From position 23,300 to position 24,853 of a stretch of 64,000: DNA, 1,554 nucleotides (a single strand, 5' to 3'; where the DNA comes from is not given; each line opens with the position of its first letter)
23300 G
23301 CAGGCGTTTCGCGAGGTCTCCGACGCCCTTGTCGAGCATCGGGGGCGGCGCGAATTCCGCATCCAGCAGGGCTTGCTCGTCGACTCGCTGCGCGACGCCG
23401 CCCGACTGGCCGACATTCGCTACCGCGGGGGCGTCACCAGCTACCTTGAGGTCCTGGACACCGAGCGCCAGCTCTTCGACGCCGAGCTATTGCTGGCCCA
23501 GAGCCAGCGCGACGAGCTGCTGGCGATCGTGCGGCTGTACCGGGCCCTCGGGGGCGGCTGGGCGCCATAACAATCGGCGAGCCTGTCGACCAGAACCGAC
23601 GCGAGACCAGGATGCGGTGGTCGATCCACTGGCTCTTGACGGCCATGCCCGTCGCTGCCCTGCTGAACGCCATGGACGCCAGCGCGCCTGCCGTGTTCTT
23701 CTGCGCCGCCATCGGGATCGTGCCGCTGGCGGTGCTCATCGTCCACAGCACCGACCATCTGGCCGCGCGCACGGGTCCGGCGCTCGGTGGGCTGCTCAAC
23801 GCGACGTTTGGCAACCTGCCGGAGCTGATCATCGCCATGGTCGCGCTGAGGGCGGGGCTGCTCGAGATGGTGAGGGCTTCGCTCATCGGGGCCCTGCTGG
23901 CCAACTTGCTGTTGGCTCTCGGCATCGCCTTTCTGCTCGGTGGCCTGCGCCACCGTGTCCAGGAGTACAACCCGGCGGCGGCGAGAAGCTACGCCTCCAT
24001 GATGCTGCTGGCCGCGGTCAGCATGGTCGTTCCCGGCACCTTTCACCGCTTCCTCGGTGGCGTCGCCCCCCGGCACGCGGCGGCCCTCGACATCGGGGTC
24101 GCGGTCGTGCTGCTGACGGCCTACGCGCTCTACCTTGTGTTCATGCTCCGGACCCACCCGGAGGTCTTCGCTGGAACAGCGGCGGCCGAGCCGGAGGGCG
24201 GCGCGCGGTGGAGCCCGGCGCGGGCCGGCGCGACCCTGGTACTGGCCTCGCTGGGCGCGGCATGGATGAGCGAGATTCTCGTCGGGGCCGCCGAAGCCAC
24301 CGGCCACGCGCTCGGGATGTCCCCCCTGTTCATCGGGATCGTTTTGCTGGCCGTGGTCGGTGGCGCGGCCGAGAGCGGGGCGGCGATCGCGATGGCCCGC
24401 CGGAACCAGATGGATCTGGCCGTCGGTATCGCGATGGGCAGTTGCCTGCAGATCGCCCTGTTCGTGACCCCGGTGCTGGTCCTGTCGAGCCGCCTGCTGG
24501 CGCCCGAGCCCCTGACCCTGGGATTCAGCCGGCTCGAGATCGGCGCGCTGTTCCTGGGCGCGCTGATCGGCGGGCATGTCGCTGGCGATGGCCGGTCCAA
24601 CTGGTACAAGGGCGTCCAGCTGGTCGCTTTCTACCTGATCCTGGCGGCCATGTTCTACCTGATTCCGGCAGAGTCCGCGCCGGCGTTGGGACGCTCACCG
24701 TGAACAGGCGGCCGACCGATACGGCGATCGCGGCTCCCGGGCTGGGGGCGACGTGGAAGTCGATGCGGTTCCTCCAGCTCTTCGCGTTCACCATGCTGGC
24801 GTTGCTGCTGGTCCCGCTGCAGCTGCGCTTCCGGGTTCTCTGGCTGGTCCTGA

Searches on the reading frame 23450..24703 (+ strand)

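Call 70: search_protein_families(library=pfam, proteins=[window:23450-24703:+], max_evalue=1e-12)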
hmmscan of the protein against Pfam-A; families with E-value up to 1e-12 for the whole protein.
window:23450-24703:+ (417 aa): 1 family
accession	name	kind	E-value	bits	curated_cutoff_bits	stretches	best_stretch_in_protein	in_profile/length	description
PF01699.29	Na_Ca_ex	-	6.7e-40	136.9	24.9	2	80-233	3-150/151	Sodium/calcium exchanger protein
